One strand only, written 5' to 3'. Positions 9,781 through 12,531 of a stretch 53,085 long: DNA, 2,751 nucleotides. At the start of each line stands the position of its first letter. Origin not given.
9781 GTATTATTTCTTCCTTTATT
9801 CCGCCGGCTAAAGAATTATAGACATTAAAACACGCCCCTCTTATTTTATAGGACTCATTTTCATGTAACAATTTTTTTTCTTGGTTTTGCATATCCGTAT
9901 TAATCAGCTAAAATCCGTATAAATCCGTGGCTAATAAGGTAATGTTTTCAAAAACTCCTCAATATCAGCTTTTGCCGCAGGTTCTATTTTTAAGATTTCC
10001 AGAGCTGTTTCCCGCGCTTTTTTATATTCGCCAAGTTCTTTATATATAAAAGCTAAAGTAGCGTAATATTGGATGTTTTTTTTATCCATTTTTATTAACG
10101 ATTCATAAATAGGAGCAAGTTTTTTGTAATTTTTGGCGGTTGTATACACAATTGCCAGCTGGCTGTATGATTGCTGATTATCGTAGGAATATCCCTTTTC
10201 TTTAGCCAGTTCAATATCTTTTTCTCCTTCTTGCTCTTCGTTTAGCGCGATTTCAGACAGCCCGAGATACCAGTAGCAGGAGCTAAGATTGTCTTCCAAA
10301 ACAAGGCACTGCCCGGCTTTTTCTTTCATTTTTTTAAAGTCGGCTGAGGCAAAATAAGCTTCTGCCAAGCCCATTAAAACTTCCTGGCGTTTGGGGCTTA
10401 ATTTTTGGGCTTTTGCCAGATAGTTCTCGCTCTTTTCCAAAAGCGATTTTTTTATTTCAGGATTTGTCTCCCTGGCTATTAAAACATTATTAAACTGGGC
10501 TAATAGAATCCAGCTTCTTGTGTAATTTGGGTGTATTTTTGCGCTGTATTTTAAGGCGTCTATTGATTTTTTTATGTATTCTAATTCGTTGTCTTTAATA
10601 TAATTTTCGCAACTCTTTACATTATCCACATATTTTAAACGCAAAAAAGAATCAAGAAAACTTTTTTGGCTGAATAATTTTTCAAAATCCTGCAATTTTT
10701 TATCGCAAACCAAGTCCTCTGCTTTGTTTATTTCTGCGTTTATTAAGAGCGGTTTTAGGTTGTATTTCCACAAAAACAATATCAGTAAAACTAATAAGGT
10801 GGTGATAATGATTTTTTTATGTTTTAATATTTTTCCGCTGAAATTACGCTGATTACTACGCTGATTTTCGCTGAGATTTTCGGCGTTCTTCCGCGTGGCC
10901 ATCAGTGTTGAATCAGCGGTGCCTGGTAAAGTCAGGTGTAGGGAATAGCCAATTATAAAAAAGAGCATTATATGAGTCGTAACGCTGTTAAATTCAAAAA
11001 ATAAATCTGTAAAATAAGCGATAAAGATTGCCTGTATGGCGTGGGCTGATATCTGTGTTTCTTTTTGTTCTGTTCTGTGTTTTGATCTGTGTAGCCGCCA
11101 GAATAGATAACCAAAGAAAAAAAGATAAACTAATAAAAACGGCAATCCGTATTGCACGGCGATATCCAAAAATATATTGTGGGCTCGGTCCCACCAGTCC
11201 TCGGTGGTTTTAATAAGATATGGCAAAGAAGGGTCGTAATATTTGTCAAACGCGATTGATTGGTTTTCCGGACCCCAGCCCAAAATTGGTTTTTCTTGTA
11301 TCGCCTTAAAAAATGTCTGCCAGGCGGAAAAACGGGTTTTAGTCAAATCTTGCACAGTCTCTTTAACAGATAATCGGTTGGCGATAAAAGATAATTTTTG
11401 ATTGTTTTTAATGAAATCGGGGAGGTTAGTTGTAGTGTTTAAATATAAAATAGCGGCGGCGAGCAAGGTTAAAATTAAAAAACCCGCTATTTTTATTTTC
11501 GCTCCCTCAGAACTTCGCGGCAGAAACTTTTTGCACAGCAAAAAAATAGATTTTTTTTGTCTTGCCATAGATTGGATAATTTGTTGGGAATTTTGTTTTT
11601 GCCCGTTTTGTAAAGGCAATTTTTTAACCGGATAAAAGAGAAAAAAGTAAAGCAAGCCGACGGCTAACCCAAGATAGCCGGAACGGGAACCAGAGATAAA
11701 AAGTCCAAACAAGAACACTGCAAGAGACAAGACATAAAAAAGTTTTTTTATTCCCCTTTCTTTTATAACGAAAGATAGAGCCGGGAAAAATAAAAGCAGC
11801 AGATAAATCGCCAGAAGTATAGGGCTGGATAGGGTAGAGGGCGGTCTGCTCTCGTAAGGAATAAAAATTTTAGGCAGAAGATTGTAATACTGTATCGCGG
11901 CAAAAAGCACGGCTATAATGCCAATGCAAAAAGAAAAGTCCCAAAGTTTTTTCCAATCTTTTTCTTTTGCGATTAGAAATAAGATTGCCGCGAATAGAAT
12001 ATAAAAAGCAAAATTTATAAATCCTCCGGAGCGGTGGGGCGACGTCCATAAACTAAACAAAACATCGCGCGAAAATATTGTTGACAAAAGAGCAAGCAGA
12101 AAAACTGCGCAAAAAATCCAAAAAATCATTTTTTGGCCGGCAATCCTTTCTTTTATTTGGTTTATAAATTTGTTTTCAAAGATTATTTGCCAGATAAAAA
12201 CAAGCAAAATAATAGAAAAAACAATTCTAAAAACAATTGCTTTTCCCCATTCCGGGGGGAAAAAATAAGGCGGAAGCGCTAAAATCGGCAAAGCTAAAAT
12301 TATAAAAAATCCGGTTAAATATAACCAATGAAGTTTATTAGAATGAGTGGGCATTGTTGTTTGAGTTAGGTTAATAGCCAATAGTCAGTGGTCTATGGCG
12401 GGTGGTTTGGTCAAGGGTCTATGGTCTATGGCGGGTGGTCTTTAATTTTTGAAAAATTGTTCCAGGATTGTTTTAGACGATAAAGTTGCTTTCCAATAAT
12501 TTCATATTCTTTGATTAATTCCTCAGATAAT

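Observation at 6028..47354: Candidate surface-protein (S-layer) glycosylation supercluster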

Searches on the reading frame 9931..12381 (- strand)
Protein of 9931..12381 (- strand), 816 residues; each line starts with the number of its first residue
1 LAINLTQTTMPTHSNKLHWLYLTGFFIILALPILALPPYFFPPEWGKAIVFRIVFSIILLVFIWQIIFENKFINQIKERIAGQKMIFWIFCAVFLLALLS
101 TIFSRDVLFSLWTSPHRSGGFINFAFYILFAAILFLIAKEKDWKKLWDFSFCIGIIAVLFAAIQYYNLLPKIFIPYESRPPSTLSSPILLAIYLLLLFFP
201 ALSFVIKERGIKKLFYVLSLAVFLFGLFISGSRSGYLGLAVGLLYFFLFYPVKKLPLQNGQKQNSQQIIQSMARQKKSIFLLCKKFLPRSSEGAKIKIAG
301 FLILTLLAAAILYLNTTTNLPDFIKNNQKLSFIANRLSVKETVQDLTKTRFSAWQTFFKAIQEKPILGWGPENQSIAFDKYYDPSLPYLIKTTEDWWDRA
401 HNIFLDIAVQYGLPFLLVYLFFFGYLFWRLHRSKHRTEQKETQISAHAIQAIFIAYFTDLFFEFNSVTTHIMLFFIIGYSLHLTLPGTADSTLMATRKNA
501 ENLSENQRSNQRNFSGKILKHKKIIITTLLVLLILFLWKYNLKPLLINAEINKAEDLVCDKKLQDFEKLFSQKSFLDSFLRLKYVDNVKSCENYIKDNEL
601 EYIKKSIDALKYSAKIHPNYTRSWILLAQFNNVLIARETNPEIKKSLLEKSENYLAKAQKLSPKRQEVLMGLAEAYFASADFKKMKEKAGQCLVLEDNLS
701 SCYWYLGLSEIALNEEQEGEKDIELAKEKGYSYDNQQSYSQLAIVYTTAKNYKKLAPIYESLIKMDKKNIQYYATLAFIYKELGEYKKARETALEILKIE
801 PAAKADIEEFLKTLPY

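Call 4: search_protein_families(library=pfam, proteins=[window:9931-12381:-], max_evalue=0.01)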
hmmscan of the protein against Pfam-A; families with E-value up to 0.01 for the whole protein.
window:9931-12381:- (816 aa): 7 families
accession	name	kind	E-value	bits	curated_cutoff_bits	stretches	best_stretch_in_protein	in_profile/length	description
PF04932.20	Wzy_C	-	6.2e-23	81.7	31.7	1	219-420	2-149/149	O-Antigen ligase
PF14559.12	TPR_19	-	2.5e-08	34.6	25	1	756-802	11-57/68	Tetratricopeptide repeat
PF23914.1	TPR_CcmH_CycH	-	7.9e-06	26.2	42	1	732-798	83-149/158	Cytochrome c-type biogenesis protein H TPR domain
PF13428.12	TPR_14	-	5.5e-05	23.9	23.5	0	773-803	4-34/44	Tetratricopeptide repeat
PF13431.12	TPR_17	-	5.5e-05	23.6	24.4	1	759-791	2-34/34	Tetratricopeptide repeat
PF13181.12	TPR_8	-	0.0067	16.9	25.7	1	771-801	2-32/34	Tetratricopeptide repeat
PF07719.23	TPR_2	-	0.009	16.5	27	1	772-802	3-33/34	Tetratricopeptide repeat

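Call 9: search_protein_families(library=ncbifam, proteins=[window:9931-12381:-], max_evalue=0.01)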
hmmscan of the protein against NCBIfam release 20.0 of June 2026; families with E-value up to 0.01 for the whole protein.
window:9931-12381:- (816 aa): 4 families
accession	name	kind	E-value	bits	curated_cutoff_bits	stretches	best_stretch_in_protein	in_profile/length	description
TIGR00947.1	2A73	equivalog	5.7e-08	32.2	366.4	1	349-443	291-378/425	IctB family putative bicarbonate transporter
TIGR02917.1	PEP_TPR_lipo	equivalog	8.7e-07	27.2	312.2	1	651-804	75-227/899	XrtA/PEP-CTERM system TPR-repeat protein PrsT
TIGR02552.1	LcrH_SycD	equivalog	0.0008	19.1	104.8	0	743-791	25-73/136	SycD/LcrH family type III secretion system chaperone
NF038257.2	exopoly_VpsP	subfamily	0.009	15.7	125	1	596-675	93-162/213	VpsP family polysaccharide biosynthesis protein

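Call 11: search_solved_structures(query=window:9931-12381:-, max_evalue=10, show_alignments=3)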
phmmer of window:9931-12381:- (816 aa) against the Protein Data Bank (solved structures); distinct sequences matched with E-value up to 10: 38.
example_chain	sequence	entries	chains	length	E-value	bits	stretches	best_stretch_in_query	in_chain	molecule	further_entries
7obi_A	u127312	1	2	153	1.4e-06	30.2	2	734-802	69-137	CTPR-rv4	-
3rkv_A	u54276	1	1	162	0.0016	20.1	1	714-802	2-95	putative peptidylprolyl isomerase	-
9qhb_A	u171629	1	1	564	0.002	19.7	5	648-803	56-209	Engineered tetratricopeptide repeat protein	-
8ump_A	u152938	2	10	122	0.0096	17.5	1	734-804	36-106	T33-ml35-redesigned-TPR-domain-fold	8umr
9qhc_A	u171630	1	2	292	0.0097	17.5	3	650-802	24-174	Engineered tetratricopeptide repeat protein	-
9qqu_A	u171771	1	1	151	0.014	16.9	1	750-812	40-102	Stress-induced-phosphoprotein 1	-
6vp9_B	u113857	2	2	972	0.023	16.2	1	711-801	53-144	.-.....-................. 25, NatB auxiliary subunit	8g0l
7stx_B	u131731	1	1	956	0.024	16.2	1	717-801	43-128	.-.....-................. 25, NatB auxiliary subunit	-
5nnr_A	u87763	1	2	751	0.039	15.5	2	748-800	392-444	N-terminal acetyltransferase-like protein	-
5nnp_A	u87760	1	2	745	0.044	15.3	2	748-800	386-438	N-terminal acetyltransferase-like protein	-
8bu0_A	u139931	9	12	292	0.047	15.2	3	648-803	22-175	Consensus tetratricopeptide repeat protein | Crystal structure of an 8-repeat consensus TPR superhelix with Zinc. | Monomer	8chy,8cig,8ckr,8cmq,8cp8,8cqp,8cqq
3vtx_A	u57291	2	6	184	0.049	15.2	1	656-790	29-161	MamA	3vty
6vfj_B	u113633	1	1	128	0.061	14.9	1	734-805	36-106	I53_dn5B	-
8ur5_A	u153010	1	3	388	0.081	14.5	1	682-803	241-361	Trimer head HA,Hemagglutinin HA1 chain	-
9eq2_G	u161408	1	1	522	0.083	14.4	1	735-804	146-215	At1g56440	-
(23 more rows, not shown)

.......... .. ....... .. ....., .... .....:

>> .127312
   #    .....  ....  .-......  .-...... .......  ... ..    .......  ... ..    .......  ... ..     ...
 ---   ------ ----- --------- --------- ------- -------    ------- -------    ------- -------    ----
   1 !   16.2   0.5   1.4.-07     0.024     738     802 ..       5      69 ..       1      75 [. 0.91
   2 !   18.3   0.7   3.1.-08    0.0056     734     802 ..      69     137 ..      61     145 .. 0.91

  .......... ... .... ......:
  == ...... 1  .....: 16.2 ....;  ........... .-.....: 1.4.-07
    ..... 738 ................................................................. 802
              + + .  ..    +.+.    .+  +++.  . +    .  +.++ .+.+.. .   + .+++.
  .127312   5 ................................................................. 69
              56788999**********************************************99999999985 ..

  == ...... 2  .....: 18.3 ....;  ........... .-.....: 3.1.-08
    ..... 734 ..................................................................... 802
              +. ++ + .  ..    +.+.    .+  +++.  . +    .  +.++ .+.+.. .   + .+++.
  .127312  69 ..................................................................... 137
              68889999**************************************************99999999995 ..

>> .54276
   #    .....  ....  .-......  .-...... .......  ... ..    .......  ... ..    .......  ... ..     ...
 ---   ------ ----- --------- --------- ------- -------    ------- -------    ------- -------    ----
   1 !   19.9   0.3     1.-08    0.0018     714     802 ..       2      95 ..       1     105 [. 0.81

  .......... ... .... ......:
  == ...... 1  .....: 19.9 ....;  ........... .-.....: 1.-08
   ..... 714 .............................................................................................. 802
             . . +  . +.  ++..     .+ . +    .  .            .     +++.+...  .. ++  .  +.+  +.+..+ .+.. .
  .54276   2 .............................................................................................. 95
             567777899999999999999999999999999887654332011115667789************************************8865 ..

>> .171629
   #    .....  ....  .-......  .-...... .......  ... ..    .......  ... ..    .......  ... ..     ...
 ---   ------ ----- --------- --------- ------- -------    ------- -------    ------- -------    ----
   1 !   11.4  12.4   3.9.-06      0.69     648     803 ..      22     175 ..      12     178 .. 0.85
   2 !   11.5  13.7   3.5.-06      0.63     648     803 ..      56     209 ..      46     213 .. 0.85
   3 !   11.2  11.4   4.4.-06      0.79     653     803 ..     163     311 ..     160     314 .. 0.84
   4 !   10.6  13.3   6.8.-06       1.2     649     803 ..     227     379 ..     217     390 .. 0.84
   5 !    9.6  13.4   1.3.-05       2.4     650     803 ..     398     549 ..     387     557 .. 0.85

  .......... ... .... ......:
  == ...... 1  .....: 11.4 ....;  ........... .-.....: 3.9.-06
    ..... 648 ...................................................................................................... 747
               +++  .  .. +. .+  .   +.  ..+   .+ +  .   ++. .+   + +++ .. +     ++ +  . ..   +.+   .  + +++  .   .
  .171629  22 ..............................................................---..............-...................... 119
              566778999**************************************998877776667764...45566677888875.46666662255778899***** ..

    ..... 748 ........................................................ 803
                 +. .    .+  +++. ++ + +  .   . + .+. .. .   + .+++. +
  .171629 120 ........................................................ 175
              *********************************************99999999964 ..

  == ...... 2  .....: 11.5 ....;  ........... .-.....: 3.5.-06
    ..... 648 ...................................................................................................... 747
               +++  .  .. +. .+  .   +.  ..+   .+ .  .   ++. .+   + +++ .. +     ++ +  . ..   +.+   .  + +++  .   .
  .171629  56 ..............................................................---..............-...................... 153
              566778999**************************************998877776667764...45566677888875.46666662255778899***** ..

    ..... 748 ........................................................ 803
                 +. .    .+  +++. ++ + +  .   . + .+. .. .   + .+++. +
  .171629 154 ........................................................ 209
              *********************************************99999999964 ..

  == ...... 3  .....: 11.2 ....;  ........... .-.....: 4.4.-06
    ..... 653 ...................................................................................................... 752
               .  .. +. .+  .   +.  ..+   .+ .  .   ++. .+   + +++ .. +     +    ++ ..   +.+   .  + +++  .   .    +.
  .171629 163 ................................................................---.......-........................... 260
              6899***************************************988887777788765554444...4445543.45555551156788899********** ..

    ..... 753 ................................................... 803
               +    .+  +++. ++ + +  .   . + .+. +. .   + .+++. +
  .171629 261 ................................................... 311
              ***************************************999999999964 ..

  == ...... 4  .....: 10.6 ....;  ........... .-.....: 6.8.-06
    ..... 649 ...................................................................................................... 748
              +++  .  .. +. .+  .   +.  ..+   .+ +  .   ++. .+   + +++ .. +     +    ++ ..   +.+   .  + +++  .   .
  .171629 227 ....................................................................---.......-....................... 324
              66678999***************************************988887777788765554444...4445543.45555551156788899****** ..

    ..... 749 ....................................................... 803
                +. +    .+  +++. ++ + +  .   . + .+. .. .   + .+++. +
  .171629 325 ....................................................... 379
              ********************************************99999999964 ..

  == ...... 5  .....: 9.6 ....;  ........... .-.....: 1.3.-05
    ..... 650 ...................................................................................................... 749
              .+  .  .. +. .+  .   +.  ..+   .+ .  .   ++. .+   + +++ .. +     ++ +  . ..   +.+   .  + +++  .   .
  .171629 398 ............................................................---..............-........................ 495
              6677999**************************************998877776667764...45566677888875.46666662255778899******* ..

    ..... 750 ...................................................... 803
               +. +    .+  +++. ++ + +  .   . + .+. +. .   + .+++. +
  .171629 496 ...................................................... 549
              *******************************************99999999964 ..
